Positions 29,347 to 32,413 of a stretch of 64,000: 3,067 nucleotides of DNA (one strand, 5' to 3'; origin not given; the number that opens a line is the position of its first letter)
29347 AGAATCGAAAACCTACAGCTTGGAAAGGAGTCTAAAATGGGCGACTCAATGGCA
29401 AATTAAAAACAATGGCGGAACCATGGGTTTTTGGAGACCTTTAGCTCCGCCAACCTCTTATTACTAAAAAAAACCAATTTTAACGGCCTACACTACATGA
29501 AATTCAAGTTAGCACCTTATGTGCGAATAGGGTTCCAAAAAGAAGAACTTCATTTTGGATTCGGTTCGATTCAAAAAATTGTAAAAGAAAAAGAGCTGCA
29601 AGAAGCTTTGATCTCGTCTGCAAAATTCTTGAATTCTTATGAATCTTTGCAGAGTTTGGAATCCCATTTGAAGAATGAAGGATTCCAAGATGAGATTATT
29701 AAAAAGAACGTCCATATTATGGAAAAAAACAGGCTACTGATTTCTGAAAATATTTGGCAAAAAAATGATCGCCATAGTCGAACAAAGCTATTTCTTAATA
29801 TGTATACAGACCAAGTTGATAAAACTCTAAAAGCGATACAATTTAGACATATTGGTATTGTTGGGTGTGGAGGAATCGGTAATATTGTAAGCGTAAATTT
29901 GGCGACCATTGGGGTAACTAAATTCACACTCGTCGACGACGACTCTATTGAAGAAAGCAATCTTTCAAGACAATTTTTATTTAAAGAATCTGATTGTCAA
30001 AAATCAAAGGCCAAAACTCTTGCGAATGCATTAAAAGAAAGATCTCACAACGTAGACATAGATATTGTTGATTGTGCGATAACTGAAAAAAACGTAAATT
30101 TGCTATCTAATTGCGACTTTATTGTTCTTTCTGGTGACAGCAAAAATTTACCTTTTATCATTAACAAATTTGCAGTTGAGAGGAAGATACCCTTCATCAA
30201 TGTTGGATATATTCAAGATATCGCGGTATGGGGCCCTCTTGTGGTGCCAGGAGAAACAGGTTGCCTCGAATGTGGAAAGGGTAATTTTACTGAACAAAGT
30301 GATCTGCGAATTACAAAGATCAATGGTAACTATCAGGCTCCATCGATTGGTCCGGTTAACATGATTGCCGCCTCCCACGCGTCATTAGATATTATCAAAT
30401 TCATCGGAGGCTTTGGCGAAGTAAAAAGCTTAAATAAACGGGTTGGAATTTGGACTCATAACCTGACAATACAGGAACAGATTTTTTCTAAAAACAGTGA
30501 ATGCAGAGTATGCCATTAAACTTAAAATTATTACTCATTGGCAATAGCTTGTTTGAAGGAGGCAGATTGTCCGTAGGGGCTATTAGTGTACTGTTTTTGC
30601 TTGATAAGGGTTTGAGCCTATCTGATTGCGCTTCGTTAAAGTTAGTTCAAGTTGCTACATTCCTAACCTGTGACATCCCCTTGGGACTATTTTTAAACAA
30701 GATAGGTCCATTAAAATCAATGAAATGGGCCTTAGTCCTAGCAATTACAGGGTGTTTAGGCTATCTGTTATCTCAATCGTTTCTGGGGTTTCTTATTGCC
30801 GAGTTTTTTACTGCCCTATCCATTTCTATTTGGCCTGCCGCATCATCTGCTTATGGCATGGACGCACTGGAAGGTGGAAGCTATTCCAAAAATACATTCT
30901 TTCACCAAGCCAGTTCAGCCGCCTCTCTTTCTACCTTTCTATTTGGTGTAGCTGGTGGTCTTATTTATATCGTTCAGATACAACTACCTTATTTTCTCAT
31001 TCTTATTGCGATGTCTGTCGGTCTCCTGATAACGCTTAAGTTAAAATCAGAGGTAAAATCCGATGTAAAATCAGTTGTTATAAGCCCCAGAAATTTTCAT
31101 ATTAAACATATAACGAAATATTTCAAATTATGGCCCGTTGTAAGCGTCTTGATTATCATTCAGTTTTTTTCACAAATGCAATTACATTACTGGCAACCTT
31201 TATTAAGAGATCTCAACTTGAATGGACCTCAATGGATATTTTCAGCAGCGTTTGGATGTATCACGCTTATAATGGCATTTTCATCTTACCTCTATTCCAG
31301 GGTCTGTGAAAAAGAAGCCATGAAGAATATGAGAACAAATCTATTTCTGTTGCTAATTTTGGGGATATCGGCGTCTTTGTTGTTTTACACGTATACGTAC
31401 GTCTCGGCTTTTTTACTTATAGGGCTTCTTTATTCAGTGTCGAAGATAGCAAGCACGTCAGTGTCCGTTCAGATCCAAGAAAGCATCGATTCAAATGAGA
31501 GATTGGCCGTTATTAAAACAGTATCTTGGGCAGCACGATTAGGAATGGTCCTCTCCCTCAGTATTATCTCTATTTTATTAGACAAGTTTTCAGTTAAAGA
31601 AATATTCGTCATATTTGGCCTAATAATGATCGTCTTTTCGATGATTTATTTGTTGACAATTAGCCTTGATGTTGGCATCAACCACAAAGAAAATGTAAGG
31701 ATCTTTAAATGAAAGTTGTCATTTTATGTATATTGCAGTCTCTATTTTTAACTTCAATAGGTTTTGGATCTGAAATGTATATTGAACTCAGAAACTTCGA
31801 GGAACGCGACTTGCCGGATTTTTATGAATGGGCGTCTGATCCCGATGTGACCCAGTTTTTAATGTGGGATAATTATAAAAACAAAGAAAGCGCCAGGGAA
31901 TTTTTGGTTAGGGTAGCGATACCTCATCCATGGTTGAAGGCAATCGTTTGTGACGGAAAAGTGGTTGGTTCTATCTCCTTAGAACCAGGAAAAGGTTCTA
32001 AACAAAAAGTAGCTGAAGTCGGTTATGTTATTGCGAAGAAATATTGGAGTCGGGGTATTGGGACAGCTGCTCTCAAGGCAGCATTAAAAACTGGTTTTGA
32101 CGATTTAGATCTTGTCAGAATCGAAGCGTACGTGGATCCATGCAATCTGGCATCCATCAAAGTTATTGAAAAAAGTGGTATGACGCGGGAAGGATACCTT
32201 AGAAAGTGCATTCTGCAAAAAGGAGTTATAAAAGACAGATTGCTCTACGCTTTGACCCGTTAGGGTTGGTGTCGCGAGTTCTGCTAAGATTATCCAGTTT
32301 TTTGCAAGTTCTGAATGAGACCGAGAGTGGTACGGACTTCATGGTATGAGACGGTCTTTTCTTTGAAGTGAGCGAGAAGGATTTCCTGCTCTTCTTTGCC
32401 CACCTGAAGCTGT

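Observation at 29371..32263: Complete microcin C-type (peptidyl-nucleotide Trojan-horse) cluster with an unannotated 7-codon precursor ORF, MGDSMAN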

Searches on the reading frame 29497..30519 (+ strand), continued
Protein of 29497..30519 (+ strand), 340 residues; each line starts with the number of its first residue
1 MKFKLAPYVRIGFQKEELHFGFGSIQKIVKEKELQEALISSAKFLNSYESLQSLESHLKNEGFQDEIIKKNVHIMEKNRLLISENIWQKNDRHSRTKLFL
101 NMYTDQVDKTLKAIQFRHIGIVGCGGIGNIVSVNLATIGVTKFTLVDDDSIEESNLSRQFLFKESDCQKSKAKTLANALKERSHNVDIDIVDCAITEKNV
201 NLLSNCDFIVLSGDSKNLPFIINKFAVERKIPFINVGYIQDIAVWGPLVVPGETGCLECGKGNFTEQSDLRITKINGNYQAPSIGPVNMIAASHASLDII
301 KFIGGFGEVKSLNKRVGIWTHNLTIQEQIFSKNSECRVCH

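Call 41: fold_search(model_id=the predicted structure, library=pdb)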
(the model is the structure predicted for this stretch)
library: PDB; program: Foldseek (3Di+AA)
matches with E <= 10: 1836; with E <= 0.001: 251
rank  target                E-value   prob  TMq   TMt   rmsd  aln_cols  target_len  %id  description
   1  3h9j_C                1.8e-35  1.00  0.89  0.88   3.1       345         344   34  Crystal structure of E. coli MccB + AMPCPP + SeMeT MccA (released 2009-06-16)
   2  3h9j_D                2.1e-35  1.00  0.90  0.91   2.8       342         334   33  Crystal structure of E. coli MccB + AMPCPP + SeMeT MccA (released 2009-06-16)
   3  3h5r_C                2.5e-35  1.00  0.89  0.88   3.1       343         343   34  Crystal structure of E. coli MccB + Succinimide (released 2009-06-16)
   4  3h5n_C                2.8e-35  1.00  0.88  0.89   3.2       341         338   34  Crystal structure of E. coli MccB + ATP (released 2009-06-16)
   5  3h5n_D                6.2e-35  1.00  0.89  0.91   2.8       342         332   33  Crystal structure of E. coli MccB + ATP (released 2009-06-16)
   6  3h9g_B                6.2e-35  1.00  0.90  0.90   2.7       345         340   33  Crystal structure of E. coli MccB + MccA-N7isoASN (released 2009-06-16)
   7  3h5r_A                9.2e-35  1.00  0.90  0.90   2.7       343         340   33  Crystal structure of E. coli MccB + Succinimide (released 2009-06-16)
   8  3h9j_A                1.0e-34  1.00  0.90  0.90   2.7       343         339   33  Crystal structure of E. coli MccB + AMPCPP + SeMeT MccA (released 2009-06-16)
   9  3h5r_D                1.4e-34  1.00  0.89  0.91   2.9       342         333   33  Crystal structure of E. coli MccB + Succinimide (released 2009-06-16)
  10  3h9g_C                1.5e-34  1.00  0.89  0.88   3.1       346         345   33  Crystal structure of E. coli MccB + MccA-N7isoASN (released 2009-06-16)
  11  3h5r_B                1.9e-34  1.00  0.90  0.91   2.6       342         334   34  Crystal structure of E. coli MccB + Succinimide (released 2009-06-16)
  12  3h9j_B                1.9e-34  1.00  0.90  0.91   2.7       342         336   34  Crystal structure of E. coli MccB + AMPCPP + SeMeT MccA (released 2009-06-16)
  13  3h9q_C                2.6e-34  1.00  0.88  0.88   3.2       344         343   33  Crystal structure of E. coli MccB + SeMet MccA (released 2009-06-16)
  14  6om4_A                3.8e-34  1.00  0.89  0.88   2.9       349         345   33  The structure of Microcin C7 biosynthetic enzyme MccB in complex with N-formylated MccA (released 2019-05-22)
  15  3h5a_B                3.8e-34  1.00  0.86  0.83   3.5       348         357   33  Crystal structure of E. coli MccB (released 2009-06-16)
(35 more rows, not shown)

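Call 62: list_cluster_members(proteins=[P0241, window:29497-30519:+, window:30510-31712:+])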
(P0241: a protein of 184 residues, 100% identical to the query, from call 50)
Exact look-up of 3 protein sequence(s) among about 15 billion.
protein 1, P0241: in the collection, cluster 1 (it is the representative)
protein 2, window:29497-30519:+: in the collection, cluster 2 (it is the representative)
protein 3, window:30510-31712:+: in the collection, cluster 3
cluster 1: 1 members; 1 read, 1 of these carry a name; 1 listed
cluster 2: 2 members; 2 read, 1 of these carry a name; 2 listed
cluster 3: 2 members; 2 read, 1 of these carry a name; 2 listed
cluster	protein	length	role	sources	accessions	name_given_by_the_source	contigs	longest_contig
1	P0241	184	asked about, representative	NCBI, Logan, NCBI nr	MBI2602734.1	MAG: GNAT family N-acetyltransferase [Deltaproteobacteria bacterium] | GNAT family N-acetyltransferase [Deltaproteobacteria bacterium]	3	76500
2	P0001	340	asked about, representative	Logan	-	-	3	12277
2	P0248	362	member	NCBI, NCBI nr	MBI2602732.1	MAG: ThiF family adenylyltransferase [Deltaproteobacteria bacterium] | ThiF family adenylyltransferase [Deltaproteobacteria bacterium]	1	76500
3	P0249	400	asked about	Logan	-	-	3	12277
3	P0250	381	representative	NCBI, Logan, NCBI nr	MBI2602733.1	MAG: MFS transporter [Deltaproteobacteria bacterium] | MFS transporter [Deltaproteobacteria bacterium]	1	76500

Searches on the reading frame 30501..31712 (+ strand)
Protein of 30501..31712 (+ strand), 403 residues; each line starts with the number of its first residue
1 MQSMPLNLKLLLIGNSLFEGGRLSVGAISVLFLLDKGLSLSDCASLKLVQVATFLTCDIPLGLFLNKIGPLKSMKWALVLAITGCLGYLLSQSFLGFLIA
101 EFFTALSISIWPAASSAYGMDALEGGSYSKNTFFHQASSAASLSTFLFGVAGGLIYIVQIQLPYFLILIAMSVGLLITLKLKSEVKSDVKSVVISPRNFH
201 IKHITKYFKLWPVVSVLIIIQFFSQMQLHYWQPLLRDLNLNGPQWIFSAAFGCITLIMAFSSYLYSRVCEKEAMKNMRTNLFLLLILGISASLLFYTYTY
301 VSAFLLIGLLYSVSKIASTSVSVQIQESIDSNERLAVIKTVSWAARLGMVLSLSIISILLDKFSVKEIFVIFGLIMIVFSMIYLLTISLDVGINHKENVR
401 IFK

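Call 4: search_protein_families(library=pfam, proteins=[window:30501-31712:+], max_evalue=0.01)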
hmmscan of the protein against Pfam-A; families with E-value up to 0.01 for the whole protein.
window:30501-31712:+ (403 aa): 2 families
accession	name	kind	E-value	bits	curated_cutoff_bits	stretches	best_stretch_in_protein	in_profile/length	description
PF07690.21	MFS_1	-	4.7e-12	45.9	33.4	1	35-329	26-323/347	Major Facilitator Superfamily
PF03073.20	TspO_MBR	-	0.0092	16.2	24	1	212-325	5-118/145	TspO/MBR family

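Call 5: search_protein_families(library=ncbifam, proteins=[window:30501-31712:+], max_evalue=0.01)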
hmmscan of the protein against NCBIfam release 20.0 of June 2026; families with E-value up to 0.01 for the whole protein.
window:30501-31712:+ (403 aa): 1 family
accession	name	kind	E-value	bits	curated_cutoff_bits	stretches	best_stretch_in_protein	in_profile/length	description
TIGR00880.1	2_A_01_02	superfamily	0.0018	18.4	131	0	251-385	7-136/141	multidrug resistance protein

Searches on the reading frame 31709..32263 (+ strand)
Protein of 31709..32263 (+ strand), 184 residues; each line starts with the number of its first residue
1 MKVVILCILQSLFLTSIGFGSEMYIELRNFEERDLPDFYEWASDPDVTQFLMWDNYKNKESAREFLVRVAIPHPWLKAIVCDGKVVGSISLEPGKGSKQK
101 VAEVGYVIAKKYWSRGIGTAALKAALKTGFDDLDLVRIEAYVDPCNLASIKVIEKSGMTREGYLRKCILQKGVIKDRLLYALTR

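Call 4: search_protein_families(library=pfam, proteins=[window:31709-32263:+], max_evalue=0.01)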
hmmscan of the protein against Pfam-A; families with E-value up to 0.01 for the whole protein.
window:31709-32263:+ (184 aa): 5 families
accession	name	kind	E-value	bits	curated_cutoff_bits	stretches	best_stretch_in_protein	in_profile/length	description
PF13302.13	Acetyltransf_3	-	4.7e-28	99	25.4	1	26-159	3-138/138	Acetyltransferase (GNAT) domain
PF00583.31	Acetyltransf_1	-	4.4e-14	53.2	20.7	1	39-157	5-115/116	Acetyltransferase (GNAT) family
PF13523.12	Acetyltransf_8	-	3.3e-05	24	27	1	32-162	3-141/145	Acetyltransferase (GNAT) domain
PF13420.13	Acetyltransf_4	-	9.3e-05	22.9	24.3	1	27-174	1-150/155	Acetyltransferase (GNAT) domain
PF13508.13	Acetyltransf_7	-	0.0038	18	27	1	80-127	7-54/84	Acetyltransferase (GNAT) domain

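Call 5: search_protein_families(library=ncbifam, proteins=[window:31709-32263:+], max_evalue=0.01)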
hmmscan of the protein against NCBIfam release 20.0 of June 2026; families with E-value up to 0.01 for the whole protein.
window:31709-32263:+ (184 aa): 13 families
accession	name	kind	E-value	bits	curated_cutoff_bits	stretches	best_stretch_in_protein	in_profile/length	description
NF008072.0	PRK10809.1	equivalog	3.2e-08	33.5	190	1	103-183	106-186/194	ribosomal protein S5-alanine N-acetyltransferase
NF000485.1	TlmB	exception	2.4e-07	30.3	625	1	99-166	82-149/292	bleomycin family antibiotic N-acetyltransferase TlmB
NF007527.0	PRK10140.1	equivalog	4.9e-07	29.7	236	1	74-177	49-155/162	N-acetyltransferase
TIGR03585.1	PseH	equivalog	1e-06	28.9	93.1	1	26-176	2-151/156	UDP-4-amino-4,6-dideoxy-N-acetyl-beta-L-altrosamine N-acetyltransferase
NF007539.0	PRK10151.1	equivalog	6.1e-06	26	184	1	78-181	71-173/179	50S ribosomal protein L7/L12-serine acetyltransferase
NF011709.0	PRK15130.1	equivalog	1.1e-05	25.3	218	1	81-172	64-154/186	spermidine N1-acetyltransferase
TIGR04431.1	N6_acetyl_AAC6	equivalog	1.5e-05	24.7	260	1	89-162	79-158/184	AacA4 family aminoglycoside N(6')-acetyltransferase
NF033074.0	AAC_6p_Ib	exception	4.3e-05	23.2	400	1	113-163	109-159/184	AAC(6')-Ib family aminoglycoside 6'-N-acetyltransferase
NF012165.0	AAC_6p_set_A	equivalog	9e-05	22.3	280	1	110-162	99-151/177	aminoglycoside 6'-N-acetyltransferase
NF000483.1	BlmB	exception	0.00037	19.9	625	1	70-164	64-155/301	bleomycin family antibiotic N-acetyltransferase BlmB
NF000225.3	AAC_6p_Strep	exception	0.0013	18.7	250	1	77-180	43-148/156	aminoglycoside 6'-N-acetyltransferase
NF058543.1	ActPatMycb56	equivalog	0.0094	14.8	460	0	97-125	214-242/317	acetyltransferase Pat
NF000048.1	AAC_6p_A40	exception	0.0097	15.4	400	0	113-160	109-156/184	aminoglycoside 6'-N-acetyltransferase AacA40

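Call 20: search_solved_structures(query=window:31709-32263:+, max_evalue=0.001, show_alignments=2)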
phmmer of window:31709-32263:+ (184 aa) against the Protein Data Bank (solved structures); distinct sequences matched with E-value up to 0.001: 27.
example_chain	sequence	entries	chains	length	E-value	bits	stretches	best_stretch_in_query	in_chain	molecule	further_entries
3fbu_A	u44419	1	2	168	4.1e-17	65.5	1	26-182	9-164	Acetyltransferase, GNAT family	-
6c32_A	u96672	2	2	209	8.3e-09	38.4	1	79-183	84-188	Acetyltransferase, GNAT family protein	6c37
6c30_A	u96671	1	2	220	9.2e-09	38.2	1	79-183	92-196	GNAT family acetyltransferase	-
1nsl_A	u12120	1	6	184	2.3e-08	36.9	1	79-183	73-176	Probable acetyltransferase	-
4r9m_A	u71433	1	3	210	4.8e-07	32.6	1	11-167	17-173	Spermidine N(1)-acetyltransferase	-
6erd_A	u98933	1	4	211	1.6e-06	31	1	23-166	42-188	Aminoglycoside N6'-acetyltransferase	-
6edd_A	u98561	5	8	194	1.8e-06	30.8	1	27-161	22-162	Acetyltransferase PA3944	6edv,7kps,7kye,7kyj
6cy6_A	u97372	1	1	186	1.8e-06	30.8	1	26-167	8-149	Spermidine N(1)-acetyltransferase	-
3wr7_A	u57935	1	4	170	1.9e-06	30.7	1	78-168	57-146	Spermidine N1-acetyltransferase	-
2z0z_A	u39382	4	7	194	4.5e-06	29.5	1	34-182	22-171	Putative uncharacterized protein TTHA1799 | Ribosomal-protein-alanine acetyltransferase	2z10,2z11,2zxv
8q6u_A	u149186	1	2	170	5.1e-06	29.3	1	24-166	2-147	Aminoglycoside N6'-acetyltransferase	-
8fv0_C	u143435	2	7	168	6.7e-06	28.9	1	26-182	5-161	Diamine N-acetyltransferase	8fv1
5ix3_A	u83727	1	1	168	6.7e-06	28.9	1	26-182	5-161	Diamine N-acetyltransferase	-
7kpp_A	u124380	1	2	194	8.4e-06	28.6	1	27-161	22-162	Acetyltransferase PA3944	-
2vi7_A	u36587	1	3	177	8.6e-06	28.6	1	25-176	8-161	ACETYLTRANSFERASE PA1377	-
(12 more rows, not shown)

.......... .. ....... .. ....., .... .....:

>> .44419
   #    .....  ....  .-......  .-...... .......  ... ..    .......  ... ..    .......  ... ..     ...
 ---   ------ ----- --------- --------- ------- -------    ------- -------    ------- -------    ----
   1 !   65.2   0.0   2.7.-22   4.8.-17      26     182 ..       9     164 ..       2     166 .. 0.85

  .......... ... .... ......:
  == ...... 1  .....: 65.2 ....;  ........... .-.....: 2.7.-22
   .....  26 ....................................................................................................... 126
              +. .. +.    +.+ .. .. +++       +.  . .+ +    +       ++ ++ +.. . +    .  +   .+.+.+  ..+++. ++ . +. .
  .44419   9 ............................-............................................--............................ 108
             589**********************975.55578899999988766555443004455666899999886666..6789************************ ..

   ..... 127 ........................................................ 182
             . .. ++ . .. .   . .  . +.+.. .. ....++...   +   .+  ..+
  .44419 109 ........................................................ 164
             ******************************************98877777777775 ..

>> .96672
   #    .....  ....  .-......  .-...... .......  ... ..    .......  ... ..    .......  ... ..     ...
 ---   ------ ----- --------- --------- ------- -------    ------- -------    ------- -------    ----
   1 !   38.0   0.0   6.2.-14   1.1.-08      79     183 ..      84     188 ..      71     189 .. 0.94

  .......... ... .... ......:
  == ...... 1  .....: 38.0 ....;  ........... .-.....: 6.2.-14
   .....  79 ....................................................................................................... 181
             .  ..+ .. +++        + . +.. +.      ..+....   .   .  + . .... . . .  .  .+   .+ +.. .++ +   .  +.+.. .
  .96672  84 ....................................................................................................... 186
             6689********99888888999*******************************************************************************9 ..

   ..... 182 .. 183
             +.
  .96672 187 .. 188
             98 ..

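Call 50: find_homologous_proteins(query=window:31709-32263:+, max_evalue=1e-15)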
Query window:31709-32263:+ (184 aa): 7 proteins with E <= 1e-15 among 182 candidates.
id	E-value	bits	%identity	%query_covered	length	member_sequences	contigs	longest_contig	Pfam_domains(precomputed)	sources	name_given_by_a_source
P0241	2.7e-118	410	100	100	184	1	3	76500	PF13302.14,PF00583.32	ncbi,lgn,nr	ncbi:MAG: GNAT family N-acetyltransferase [Deltaproteobacteria bacterium]|nr:GNAT family N-acetyltra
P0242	7.1e-46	174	55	87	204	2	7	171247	PF13302.14,PF00583.32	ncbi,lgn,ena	-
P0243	6.9e-44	167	50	85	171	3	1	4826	PF13302.14,PF13523.13,PF00583.32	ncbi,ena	-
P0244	7.1e-44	167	52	86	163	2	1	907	PF13302.14,PF00583.32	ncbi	-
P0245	1.5e-39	153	47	86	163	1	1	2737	PF13420.14,PF13302.14,PF13523.13,PF00583.32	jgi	-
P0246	8.0e-35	138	43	86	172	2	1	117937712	PF13302.14,PF00583.32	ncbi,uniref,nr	ncbi:hypothetical protein L2E82_43871 [Cichorium intybus]|uniref:Uncharacterized protein n=1 Tax=Cic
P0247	1.7e-34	137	43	86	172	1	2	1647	PF13420.14,PF13302.14,PF00583.32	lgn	-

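Call 63: predict_structure(alignment_id=A2)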
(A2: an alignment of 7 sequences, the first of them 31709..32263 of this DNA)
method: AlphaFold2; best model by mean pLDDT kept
length: 184 residues; sequences in the alignment: 7
mean_pLDDT: 86.3   pTM: 0.79
mean pLDDT of the five models: 86.3, 83.5, 83.1, 82.2, 63.8
residues with pLDDT >= 90: 129; 70-90: 33; 50-70: 2; < 50: 20
segments of 3 or more residues with pLDDT < 50: 1-20
pLDDT, mean of each block of 10 residues (from residue 1): 37 38 86 96 89 87 94 94 95 90 95 93 96 96 92 97 87 90 94
secondary structure, 60 per line:
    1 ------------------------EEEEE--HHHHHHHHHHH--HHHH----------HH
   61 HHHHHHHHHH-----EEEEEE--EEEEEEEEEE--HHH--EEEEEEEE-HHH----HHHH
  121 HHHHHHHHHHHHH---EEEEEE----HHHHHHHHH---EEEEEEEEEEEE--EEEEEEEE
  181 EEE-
elements in order: E25-29 H32-42 H45-48 H59-70 E76-81 E84-93 E101-108 H117-133 E137-142 H147-155 E159-170 E173-183

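Call 67: fold_search(model_id=the predicted structure, library=pdb)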
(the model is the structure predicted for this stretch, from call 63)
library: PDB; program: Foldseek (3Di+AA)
matches with E <= 10: 1483; with E <= 0.001: 685
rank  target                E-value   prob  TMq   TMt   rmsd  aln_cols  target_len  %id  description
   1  3fbu_A                5.5e-15  1.00  0.77  0.85   1.8       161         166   31  The crystal structure of the acetyltransferase (GNAT family) from Bacillus anthracis (released 2008-12-23)
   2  3fbu_B                3.8e-14  1.00  0.77  0.85   1.9       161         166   31  The crystal structure of the acetyltransferase (GNAT family) from Bacillus anthracis (released 2008-12-23)
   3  8fv1_A                1.3e-12  1.00  0.73  0.80   3.1       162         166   21  SpeG spermidine N-acetyltransferase from Staphylococcus aureus in complex with spermine (released 2023-02-08)
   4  8fv1_C                4.8e-12  1.00  0.70  0.77   3.2       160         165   21  SpeG spermidine N-acetyltransferase from Staphylococcus aureus in complex with spermine (released 2023-02-08)
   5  5ix3                  5.4e-12  1.00  0.69  0.75   3.5       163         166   21  Crystal structure of N-acetyltransferase from Staphylococcus aureus. (released 2017-04-05)
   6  8fv0_B                5.7e-12  1.00  0.72  0.79   3.2       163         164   21  SpeG spermidine N-acetyltransferase from Staphylococcus aureus in complex with spermine (released 2023-04-26)
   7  2ge3_A                5.7e-12  1.00  0.66  0.73   4.0       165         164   22  Crystal structure of Probable acetyltransferase from Agrobacterium tumefaciens (released 2006-04-18)
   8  2ge3_B                6.5e-12  1.00  0.66  0.74   3.9       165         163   22  Crystal structure of Probable acetyltransferase from Agrobacterium tumefaciens (released 2006-04-18)
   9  3wr7_A                9.3e-12  1.00  0.72  0.77   3.1       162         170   22  Crystal Structure of Spermidine Acetyltransferase from Escherichia coli (released 2015-09-02)
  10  6c30_A                1.1e-11  1.00  0.70  0.62   3.7       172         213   26  Mycobacterium smegmatis RimJ (apo form) (released 2019-01-16)
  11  6vfn_A                1.1e-11  1.00  0.69  0.75   3.2       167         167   18  Crystal structure of SpeG allosteric polyamine acetyltransferase from Bacillus thuringiensis in complex with spermine (released 2020-02-19)
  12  7kwq_C                1.5e-11  1.00  0.67  0.73   3.8       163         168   21  Spermidine N-acetyltransferase SpeG R149-K152 chimera from Vibrio cholerae and hSSAT (released 2020-12-16)
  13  6c37                  2.4e-11  1.00  0.72  0.64   3.6       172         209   27  Mycobacterium smegmatis RimJ in complex with CoA-disulfide (released 2019-01-16)
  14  2ge3_D                3.1e-11  1.00  0.67  0.74   3.8       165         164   22  Crystal structure of Probable acetyltransferase from Agrobacterium tumefaciens (released 2006-04-18)
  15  7kwj_B                3.3e-11  1.00  0.67  0.74   3.4       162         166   19  Spermidine N-acetyltransferase SpeG K23-Q34 chimera from Vibrio cholerae and hSSAT (released 2020-12-16)
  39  1s7n_A                1.1e-10  1.00  0.74  0.76   2.9       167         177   22  Ribosomal L7/L12 alpha-N-protein acetyltransferase in complex with Coenzyme A (CoA free sulfhydryl) (released 2005-03-15)
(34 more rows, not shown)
